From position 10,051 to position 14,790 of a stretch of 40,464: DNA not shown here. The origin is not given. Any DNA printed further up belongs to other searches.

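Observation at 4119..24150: Orphan 20-kb, 12-gene operon: a PUFA-synthase/PKSE-hybrid polyketide-lipid pathway with glycosylation and export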

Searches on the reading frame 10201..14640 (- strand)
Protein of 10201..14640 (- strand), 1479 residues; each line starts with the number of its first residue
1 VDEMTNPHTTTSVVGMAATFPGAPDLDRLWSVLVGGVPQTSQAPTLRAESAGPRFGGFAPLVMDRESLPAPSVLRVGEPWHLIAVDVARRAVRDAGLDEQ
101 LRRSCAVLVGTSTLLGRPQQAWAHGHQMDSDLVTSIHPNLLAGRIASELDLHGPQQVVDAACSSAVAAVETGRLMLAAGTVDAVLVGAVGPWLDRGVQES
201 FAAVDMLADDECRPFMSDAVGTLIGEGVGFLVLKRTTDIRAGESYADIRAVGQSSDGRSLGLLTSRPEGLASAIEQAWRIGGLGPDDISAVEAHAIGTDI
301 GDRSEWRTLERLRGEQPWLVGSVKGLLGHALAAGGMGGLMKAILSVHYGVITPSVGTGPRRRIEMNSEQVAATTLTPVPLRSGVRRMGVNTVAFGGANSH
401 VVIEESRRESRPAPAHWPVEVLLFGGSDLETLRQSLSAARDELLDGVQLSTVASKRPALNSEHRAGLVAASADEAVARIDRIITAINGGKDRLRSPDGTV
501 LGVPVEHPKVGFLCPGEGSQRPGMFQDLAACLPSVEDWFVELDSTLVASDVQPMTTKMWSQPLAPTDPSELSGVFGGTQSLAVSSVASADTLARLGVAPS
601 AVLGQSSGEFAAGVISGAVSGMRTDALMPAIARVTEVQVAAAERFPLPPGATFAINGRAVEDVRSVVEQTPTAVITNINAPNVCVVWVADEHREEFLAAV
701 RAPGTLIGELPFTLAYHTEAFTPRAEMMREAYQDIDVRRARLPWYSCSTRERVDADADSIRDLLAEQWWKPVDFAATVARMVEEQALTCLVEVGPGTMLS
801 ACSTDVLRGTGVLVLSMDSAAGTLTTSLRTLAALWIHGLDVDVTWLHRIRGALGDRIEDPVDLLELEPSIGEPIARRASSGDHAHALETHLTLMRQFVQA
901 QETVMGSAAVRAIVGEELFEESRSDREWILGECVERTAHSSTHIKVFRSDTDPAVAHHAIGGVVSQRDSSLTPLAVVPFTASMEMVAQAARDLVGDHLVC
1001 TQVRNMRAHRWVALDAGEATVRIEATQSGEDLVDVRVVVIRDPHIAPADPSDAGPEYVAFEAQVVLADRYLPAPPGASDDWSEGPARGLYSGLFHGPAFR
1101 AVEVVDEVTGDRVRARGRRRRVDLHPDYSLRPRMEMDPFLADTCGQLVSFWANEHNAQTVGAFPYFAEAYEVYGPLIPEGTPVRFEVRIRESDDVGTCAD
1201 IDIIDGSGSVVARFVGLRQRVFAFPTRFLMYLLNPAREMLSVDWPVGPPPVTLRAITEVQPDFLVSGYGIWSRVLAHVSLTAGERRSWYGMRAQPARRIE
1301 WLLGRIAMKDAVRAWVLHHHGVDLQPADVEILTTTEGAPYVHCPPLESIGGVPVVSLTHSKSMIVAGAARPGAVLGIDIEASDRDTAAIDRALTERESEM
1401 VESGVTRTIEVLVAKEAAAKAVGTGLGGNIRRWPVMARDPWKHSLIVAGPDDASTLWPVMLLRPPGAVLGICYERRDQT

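Call 3: search_protein_families(library=pfam, proteins=[window:10201-14640:-], max_evalue=0.01)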
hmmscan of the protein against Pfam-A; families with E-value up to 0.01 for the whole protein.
window:10201-14640:- (1479 aa): 7 families
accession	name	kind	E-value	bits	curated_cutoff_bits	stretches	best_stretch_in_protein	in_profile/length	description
PF00109.32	ketoacyl-synt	-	1.5e-35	123.4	20.8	1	13-237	6-250/252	Beta-ketoacyl synthase, N-terminal domain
PF02801.28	Ketoacyl-synt_C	-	5.8e-24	84.8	20.8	1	245-355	1-116/119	Beta-ketoacyl synthase, C-terminal domain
PF00698.26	Acyl_transf_1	-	2.2e-15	57.4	32.7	1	512-808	2-280/319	Acyl transferase domain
PF14765.12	PS-DH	-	2.9e-11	43.6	23.7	1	1091-1221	29-158/166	Polyketide synthase dehydratase N-terminal domain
PF16197.11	KAsynt_C_assoc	-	4.8e-06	27.4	33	1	375-451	17-92/111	Ketoacyl-synthetase C-terminal extension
PF01648.25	ACPS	-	2e-05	25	25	1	1375-1437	2-78/111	4'-phosphopantetheinyl transferase superfamily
PF21089.3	PKS_DH_N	-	5.3e-05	23.5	27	1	947-1037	22-100/103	Polyketide synthase dehydratase domain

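Call 6: search_protein_families(library=ncbifam, proteins=[window:10201-14640:-], max_evalue=0.001)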
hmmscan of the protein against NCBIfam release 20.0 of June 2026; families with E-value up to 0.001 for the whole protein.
window:10201-14640:- (1479 aa): 23 families
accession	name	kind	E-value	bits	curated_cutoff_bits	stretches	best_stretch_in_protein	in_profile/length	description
NF045894.1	PKS_plus_SDR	equivalog_domain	9.8e-83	278.6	1740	1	85-847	95-855/1515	type I polyketide synthase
NF040607.1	mycolic_Pks13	equivalog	3.4e-63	213.7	2100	2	139-410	248-530/1680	polyketide synthase Pks13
TIGR02813.1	omega_3_PfaA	subfamily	3.1e-62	209.9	1010.1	1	139-809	183-882/2582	polyketide-type polyunsaturated fatty acid synthase PfaA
NF041183.1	Pks2_ls1_myc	equivalog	3.3e-48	163.5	2400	1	123-844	133-854/2086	sulfolipid-1 biosynthesis phthioceranic/hydroxyphthioceranic acid synthase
NF006618.0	PRK09185.1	subfamily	1.8e-33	116.2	407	1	103-405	96-392/394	beta-ketoacyl-ACP synthase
TIGR03150.1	fabF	equivalog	6.3e-32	110.8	493.75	1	13-403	5-406/407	beta-ketoacyl-ACP synthase II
NF058662.1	cispenta_AmcF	equivalog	2.5e-30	105.7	325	1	13-404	4-368/369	cispentacin biosynthesis acyltransferase subunit AmcF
NF004618.0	PRK05952.1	equivalog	1.6e-29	103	455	1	84-404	61-381/384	beta-ketoacyl-ACP synthase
NF005589.0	PRK07314.1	subfamily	2.8e-28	98.8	387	1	13-404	8-410/413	beta-ketoacyl-ACP synthase II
NF004970.0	PRK06333.1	subfamily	5.4e-27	94.7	525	1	13-404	8-420/424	beta-ketoacyl-ACP synthase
NF053555.1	prodigi_MBC_PigJ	equivalog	3.3e-26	91.8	900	1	145-405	496-758/759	prodigiosin MBC biosynthesis protein PigJ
NF005490.0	PRK07103.1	equivalog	6.5e-26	91.3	445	1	83-405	85-412/414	polyketide beta-ketoacyl:acyl carrier protein synthase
TIGR03131.1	malonate_mdcH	equivalog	3.4e-23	82.5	297.9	1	512-809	3-278/297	malonate decarboxylase subunit epsilon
NF006274.0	PRK08439.1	equivalog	1.2e-20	73.6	621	1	128-403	128-403/406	beta-ketoacyl-ACP synthase II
TIGR00128.1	fabD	equivalog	8.6e-20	71.4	260.9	1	509-800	2-280/290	ACP S-malonyltransferase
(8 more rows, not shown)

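Call 9: find_homologous_proteins(query=window:10201-14631:-, max_evalue=1e-10)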
Query window:10201-14631:- (1476 aa): 1040 proteins with E <= 1e-10 among 8000 candidates; the best 120 are listed.
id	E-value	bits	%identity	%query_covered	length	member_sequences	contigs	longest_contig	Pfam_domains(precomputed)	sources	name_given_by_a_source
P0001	0.0e+0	3147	94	100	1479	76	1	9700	PF00109.33,PF14765.13,PF02801.29,PF16197.12,PF00698.27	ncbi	-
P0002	0.0e+0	2856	85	100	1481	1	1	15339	PF00109.33,PF14765.13,PF02801.29,PF16197.12,PF00698.27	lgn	-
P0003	0.0e+0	2463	74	99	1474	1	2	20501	PF00109.33,PF21089.4,PF14765.13,PF02801.29,PF16197.12,PF00698.27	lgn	-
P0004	0.0e+0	1521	51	100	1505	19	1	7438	PF00109.33,PF14765.13,PF02801.29,PF00698.27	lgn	-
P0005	1.5e-143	498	30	57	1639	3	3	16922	PF01648.26,PF00109.33,PF22621.3,PF14765.13,PF02801.29,PF16197.12,PF00698.27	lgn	-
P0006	5.9e-139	483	29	57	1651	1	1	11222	PF01648.26,PF00109.33,PF14765.13,PF02801.29,PF16197.12,PF00698.27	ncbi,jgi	ncbi:MAG: beta-ketoacyl synthase N-terminal-like domain-containing protein [Sinimarinibacterium sp.]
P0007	3.2e-136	474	30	97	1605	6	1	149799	PF01648.26,PF00109.33,PF22621.3,PF02801.29,PF16197.12,PF00698.27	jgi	jgi:acyl transferase domain-containing protein/phosphopantetheinyl transferase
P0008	4.0e-132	461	30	57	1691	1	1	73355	PF01648.26,PF00109.33,PF14765.13,PF02801.29,PF16197.12,PF00698.27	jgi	jgi:acyl transferase domain-containing protein/phosphopantetheinyl transferase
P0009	6.5e-125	437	29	61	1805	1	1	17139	PF01648.26,PF00109.33,PF00550.32,PF14765.13,PF02801.29,PF16197.12,PF00698.27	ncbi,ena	-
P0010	4.0e-123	431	27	59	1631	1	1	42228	PF00109.33,PF14765.13,PF02801.29,PF16197.12,PF00698.27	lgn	-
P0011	2.2e-122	428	28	97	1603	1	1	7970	PF01648.26,PF00109.33,PF02801.29,PF16197.12,PF00698.27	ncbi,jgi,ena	jgi:acyl transferase domain-containing protein/phosphopantetheinyl transferase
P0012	1.1e-121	426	30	56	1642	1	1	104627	PF01648.26,PF00109.33,PF02801.29,PF16197.12,PF00698.27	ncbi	-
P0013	1.7e-118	415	28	57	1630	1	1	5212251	PF01648.26,PF00109.33,PF14765.13,PF02801.29,PF16197.12,PF00698.27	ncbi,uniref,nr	ncbi:acyltransferase domain-containing protein [Baekduia soli]|uniref:Acyltransferase domain-contain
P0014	5.1e-111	391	29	59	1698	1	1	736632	PF22336.3,PF01648.26,PF00109.33,PF21089.4,PF22621.3,PF02801.29,PF16197.12,PF00698.27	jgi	-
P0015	6.4e-100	354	29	57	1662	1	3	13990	PF01648.26,PF00109.33,PF22621.3,PF02801.29,PF16197.12,PF00698.27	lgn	-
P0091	4.8e-69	252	32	27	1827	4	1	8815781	PF01648.26,PF00109.33,PF14765.13,PF02801.29,PF16197.12,PF00698.27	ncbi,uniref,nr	ncbi:type I polyketide synthase [Pseudofrankia inefficax]|uniref:Beta-ketoacyl synthase n=1 Tax=Pseu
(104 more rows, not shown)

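Call 11: list_cluster_members(proteins=[P0001, P0004])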
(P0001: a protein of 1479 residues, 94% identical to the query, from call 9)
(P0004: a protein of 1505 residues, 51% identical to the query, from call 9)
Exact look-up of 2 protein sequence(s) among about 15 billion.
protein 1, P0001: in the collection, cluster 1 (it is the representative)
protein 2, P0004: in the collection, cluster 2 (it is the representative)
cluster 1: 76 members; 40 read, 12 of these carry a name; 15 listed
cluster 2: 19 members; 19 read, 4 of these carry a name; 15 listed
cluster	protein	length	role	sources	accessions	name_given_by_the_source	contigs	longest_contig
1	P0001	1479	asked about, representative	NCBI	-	-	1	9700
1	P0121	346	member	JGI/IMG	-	phosphopantetheinyl transferase (holo-ACP synthase)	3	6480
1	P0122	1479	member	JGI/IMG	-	acyl transferase domain-containing protein/phosphopantetheinyl transferase (holo-ACP ...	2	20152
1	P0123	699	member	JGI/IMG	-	phosphopantetheinyl transferase (holo-ACP synthase)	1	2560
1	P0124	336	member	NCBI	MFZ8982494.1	MAG: 4'-phosphopantetheinyl transferase family protein, partial [Candidatus ...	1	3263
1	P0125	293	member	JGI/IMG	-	phosphopantetheinyl transferase (holo-ACP synthase)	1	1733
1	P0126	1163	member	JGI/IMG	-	acyl transferase domain-containing protein/phosphopantetheinyl transferase (holo-ACP ...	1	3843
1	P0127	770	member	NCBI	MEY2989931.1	MAG: hypothetical protein RLZZ163_847, partial [Actinomycetota bacterium]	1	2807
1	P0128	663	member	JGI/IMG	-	phosphopantetheinyl transferase (holo-ACP synthase)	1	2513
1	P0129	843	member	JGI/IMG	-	phosphopantetheinyl transferase (holo-ACP synthase)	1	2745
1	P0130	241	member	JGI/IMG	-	phosphopantetheinyl transferase (holo-ACP synthase)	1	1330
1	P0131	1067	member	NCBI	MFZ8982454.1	MAG: beta-ketoacyl synthase N-terminal-like domain-containing protein, partial ...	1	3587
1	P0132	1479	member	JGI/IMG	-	acyl transferase domain-containing protein/phosphopantetheinyl transferase (holo-ACP ...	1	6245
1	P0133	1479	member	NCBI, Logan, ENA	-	-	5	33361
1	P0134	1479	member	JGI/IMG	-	-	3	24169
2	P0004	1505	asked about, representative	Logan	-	-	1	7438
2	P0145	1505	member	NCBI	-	-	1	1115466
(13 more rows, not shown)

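Call 12: find_encoding_contigs(protein=P0145, flank=10000, max_places=3)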
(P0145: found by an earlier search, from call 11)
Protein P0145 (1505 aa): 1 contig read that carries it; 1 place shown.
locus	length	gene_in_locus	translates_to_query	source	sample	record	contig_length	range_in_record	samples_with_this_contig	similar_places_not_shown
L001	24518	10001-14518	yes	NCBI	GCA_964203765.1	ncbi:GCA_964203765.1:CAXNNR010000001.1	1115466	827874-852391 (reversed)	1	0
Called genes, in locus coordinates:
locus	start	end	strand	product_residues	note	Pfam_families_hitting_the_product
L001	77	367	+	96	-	-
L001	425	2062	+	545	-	-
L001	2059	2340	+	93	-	-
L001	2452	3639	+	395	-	PF00201:UDPGT, PF06722:EryCIII-like_C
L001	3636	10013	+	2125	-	PF00109:ketoacyl-synt, PF02801:Ketoacyl-synt_C, PF16197:KAsynt_C_assoc (weak), PF00698:Acyl_transf_1, PF00550:PP-binding (weak), PF00106:adh_short, PF08659:KR, PF13561:adh_short_C2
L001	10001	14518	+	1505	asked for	PF00109:ketoacyl-synt, PF02801:Ketoacyl-synt_C, PF00698:Acyl_transf_1, PF14765:PS-DH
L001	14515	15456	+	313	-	PF02668:TauD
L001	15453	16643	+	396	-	PF00682:HMGL-like, PF22617:HCS_D2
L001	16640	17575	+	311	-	PF13578:Methyltransf_24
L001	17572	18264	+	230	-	PF13489:Methyltransf_23, PF01209:Ubie_methyltran, PF13847:Methyltransf_31, PF08241:Methyltransf_11, PF08242:Methyltransf_12, PF13649:Methyltransf_25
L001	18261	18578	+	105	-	-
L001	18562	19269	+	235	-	PF00106:adh_short, PF08659:KR, PF23441:SDR (weak), PF01370:Epimerase, PF13561:adh_short_C2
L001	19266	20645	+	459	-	PF00501:AMP-binding, PF13193:AMP-binding_C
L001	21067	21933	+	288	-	PF12146:Hydrolase_4, PF00561:Abhydrolase_1, PF12697:Abhydrolase_6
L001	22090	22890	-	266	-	PF05175:MTS, PF08003:Methyltransf_9 (weak), PF13489:Methyltransf_23, PF01209:Ubie_methyltran, PF13847:Methyltransf_31, PF08241:Methyltransf_11, PF08242:Methyltransf_12, PF13649:Methyltransf_25, +1 more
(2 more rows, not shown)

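Call 13: find_encoding_contigs(protein=P0133, flank=10000, max_places=4)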
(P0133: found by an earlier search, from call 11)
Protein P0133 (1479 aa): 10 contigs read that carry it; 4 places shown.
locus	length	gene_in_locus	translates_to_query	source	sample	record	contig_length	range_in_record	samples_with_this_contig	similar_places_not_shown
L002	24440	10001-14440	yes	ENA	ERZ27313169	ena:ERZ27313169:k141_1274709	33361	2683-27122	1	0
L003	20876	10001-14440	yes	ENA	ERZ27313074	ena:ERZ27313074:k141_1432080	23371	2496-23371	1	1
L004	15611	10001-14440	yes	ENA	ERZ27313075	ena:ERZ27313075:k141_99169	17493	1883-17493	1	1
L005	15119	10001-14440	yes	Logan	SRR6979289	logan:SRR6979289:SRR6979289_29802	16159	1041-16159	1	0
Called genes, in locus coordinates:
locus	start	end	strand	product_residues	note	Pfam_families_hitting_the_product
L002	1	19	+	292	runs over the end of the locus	PF00561:Abhydrolase_1, PF12146:Hydrolase_4, PF12697:Abhydrolase_6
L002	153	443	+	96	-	-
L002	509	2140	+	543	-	PF01554:MatE (weak)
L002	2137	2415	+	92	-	-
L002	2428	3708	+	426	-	PF03033:Glyco_transf_28, PF00201:UDPGT, PF06722:EryCIII-like_C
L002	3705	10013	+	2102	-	PF03060:NMO, PF00109:ketoacyl-synt, PF02801:Ketoacyl-synt_C, PF00698:Acyl_transf_1, PF00550:PP-binding, PF00106:adh_short, PF08659:KR, PF13561:adh_short_C2, +1 more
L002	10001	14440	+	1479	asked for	PF00109:ketoacyl-synt, PF02801:Ketoacyl-synt_C, PF16197:KAsynt_C_assoc (weak), PF00698:Acyl_transf_1, PF21089:PKS_DH_N (weak), PF14765:PS-DH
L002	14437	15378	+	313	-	PF02668:TauD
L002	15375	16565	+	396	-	PF00682:HMGL-like, PF22617:HCS_D2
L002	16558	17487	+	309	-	PF04989:RMNT_CmcI (weak), PF13578:Methyltransf_24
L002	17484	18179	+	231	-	PF01209:Ubie_methyltran, PF13489:Methyltransf_23, PF13847:Methyltransf_31, PF08241:Methyltransf_11, PF08242:Methyltransf_12, PF13649:Methyltransf_25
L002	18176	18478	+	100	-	-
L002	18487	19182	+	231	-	PF00106:adh_short, PF01370:Epimerase, PF08659:KR, PF16363:GDP_Man_Dehyd (faint), PF13561:adh_short_C2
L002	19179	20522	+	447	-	PF00501:AMP-binding, PF13193:AMP-binding_C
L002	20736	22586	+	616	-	PF00012:HSP70, PF06723:MreB_Mbl, PF00012:HSP70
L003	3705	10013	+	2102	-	PF03060:NMO, PF00109:ketoacyl-synt, PF02801:Ketoacyl-synt_C, PF00698:Acyl_transf_1, PF00550:PP-binding, PF00106:adh_short, PF08659:KR, PF13561:adh_short_C2, +1 more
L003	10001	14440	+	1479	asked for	PF00109:ketoacyl-synt, PF02801:Ketoacyl-synt_C, PF16197:KAsynt_C_assoc (weak), PF00698:Acyl_transf_1, PF21089:PKS_DH_N (weak), PF14765:PS-DH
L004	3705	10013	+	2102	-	PF03060:NMO, PF00109:ketoacyl-synt, PF02801:Ketoacyl-synt_C, PF00698:Acyl_transf_1, PF00550:PP-binding, PF00106:adh_short, PF08659:KR, PF13561:adh_short_C2, +1 more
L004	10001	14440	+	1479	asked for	PF00109:ketoacyl-synt, PF02801:Ketoacyl-synt_C, PF16197:KAsynt_C_assoc (weak), PF00698:Acyl_transf_1, PF21089:PKS_DH_N (weak), PF14765:PS-DH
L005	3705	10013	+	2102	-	PF03060:NMO, PF00109:ketoacyl-synt, PF02801:Ketoacyl-synt_C, PF00698:Acyl_transf_1, PF00550:PP-binding, PF00106:adh_short, PF08659:KR, PF13561:adh_short_C2, +1 more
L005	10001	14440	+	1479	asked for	PF00109:ketoacyl-synt, PF02801:Ketoacyl-synt_C, PF16197:KAsynt_C_assoc (weak), PF00698:Acyl_transf_1, PF21089:PKS_DH_N (weak), PF14765:PS-DH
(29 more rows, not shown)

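Call 19: find_encoding_contigs(protein=P0091, flank=10000, max_places=1)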
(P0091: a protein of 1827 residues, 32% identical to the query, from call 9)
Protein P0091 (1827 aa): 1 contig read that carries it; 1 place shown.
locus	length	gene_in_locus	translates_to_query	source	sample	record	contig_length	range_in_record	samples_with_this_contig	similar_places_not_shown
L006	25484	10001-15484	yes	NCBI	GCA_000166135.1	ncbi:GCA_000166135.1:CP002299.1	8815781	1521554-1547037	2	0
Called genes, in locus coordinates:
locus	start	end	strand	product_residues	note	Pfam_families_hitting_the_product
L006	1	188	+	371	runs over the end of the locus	PF00196:GerE, PF08281:Sigma70_r4_2 (weak)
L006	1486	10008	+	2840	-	-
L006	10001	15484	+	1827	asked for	PF00109:ketoacyl-synt, PF02801:Ketoacyl-synt_C, PF16197:KAsynt_C_assoc, PF00698:Acyl_transf_1, PF14765:PS-DH, PF01648:ACPS (weak)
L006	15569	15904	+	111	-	-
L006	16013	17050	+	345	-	PF00561:Abhydrolase_1, PF12146:Hydrolase_4, PF12697:Abhydrolase_6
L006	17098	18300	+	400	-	PF00201:UDPGT, PF06722:EryCIII-like_C, PF04101:Glyco_tran_28_C (weak)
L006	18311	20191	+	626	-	PF13489:Methyltransf_23, PF08242:Methyltransf_12 (weak)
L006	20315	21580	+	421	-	PF13338:AbiEi_4 (faint)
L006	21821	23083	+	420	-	PF13458:Peripla_BP_6, PF13433:Peripla_BP_5 (weak), PF00465:Fe-ADH (faint)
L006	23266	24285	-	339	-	PF03446:NAD_binding_2, PF03807:F420_oxidored (weak), PF00393:6PGD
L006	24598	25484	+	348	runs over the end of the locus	PF02733:Dak1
